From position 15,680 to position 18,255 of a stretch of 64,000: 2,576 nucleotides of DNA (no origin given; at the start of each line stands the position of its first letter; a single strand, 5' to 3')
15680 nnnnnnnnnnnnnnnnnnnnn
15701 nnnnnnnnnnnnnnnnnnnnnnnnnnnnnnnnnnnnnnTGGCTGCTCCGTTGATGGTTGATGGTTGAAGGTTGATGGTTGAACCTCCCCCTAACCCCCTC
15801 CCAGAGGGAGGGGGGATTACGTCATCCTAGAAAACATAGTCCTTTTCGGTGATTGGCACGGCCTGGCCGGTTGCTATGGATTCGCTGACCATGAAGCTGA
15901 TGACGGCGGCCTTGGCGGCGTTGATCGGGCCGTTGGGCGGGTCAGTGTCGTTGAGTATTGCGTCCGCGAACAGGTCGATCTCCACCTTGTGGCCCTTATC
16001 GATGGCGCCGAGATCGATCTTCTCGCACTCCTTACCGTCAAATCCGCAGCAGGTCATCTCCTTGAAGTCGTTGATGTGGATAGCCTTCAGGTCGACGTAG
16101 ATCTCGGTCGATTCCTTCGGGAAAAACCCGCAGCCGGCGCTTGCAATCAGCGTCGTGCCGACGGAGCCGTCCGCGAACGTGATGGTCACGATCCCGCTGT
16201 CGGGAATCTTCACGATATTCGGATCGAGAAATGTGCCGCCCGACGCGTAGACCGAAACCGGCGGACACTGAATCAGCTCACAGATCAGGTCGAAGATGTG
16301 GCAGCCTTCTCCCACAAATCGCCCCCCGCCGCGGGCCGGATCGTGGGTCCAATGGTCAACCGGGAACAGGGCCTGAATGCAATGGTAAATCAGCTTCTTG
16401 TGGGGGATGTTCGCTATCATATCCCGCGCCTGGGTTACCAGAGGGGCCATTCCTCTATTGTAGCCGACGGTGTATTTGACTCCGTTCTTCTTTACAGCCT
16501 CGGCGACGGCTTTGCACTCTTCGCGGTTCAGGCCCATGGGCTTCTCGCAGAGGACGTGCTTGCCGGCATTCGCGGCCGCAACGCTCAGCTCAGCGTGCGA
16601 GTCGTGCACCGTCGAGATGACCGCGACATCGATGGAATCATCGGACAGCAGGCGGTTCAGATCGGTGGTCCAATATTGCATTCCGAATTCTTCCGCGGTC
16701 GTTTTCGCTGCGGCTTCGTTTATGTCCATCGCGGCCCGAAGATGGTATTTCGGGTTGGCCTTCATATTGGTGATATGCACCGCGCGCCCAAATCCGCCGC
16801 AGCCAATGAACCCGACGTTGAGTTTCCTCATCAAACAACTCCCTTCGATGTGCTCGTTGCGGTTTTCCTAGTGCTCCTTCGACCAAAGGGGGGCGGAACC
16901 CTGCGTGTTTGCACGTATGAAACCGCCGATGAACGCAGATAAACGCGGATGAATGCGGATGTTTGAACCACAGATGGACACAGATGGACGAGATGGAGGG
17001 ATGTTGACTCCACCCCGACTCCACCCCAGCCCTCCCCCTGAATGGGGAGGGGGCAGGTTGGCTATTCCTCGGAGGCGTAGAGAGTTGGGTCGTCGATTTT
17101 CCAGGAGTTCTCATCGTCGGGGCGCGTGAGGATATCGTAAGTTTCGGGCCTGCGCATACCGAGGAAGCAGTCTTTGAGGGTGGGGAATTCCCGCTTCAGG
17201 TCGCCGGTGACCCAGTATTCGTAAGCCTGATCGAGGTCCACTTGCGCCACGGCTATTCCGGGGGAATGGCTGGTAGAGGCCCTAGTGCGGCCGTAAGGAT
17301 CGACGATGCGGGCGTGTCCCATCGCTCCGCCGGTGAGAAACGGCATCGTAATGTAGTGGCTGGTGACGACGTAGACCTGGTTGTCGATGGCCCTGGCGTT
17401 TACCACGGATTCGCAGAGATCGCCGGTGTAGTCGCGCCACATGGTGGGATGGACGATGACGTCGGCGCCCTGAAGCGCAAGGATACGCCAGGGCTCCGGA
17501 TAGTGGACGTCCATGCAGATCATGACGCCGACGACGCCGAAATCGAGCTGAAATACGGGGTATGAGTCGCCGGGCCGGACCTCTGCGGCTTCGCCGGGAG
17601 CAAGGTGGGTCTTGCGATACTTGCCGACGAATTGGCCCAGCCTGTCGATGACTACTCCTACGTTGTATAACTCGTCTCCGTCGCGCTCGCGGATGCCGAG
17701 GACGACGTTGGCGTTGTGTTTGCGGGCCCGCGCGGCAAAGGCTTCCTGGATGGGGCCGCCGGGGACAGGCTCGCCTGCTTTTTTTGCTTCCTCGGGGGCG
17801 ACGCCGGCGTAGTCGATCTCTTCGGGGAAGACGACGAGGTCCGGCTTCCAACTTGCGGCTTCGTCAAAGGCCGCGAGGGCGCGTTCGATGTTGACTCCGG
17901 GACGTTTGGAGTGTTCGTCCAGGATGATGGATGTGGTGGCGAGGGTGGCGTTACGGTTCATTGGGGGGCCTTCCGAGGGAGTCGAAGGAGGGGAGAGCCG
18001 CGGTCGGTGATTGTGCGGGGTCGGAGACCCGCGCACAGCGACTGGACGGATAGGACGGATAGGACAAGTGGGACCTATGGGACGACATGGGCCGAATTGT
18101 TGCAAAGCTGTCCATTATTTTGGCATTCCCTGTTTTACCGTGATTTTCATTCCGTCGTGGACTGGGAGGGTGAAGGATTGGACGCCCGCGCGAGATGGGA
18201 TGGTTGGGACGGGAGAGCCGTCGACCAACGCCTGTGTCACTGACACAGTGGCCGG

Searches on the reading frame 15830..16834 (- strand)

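Call 69: search_protein_families(library=pfam, proteins=[window:15830-16834:-], max_evalue=0.001)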
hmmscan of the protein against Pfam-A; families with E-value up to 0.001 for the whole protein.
window:15830-16834:- (335 aa): 4 families
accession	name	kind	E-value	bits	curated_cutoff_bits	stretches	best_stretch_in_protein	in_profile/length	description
PF01408.29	GFO_IDH_MocA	-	3e-28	99.4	24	1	5-125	1-120/120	Oxidoreductase family, NAD-binding Rossmann fold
PF22725.1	GFO_IDH_MocA_C3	-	9.7e-10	39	27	1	160-229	33-101/124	GFO/IDH/MocA C-terminal domain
PF02894.22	GFO_IDH_MocA_C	-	9.9e-06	25.9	22.9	1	161-233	31-104/218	Oxidoreductase family, C-terminal alpha/beta domain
PF03447.22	NAD_binding_3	-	0.00078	20.6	24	0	11-122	1-114/116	Homoserine dehydrogenase, NAD binding domain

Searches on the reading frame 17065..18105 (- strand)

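Call 69: search_protein_families(library=pfam, proteins=[window:17065-18105:-], max_evalue=0.001)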
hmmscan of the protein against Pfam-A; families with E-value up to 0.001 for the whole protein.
window:17065-18105:- (347 aa): 1 family
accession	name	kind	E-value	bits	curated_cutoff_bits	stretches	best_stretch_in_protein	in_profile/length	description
PF00795.27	CN_hydrolase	-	2.2e-42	145.6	23.2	1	72-296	17-253/256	Carbon-nitrogen hydrolase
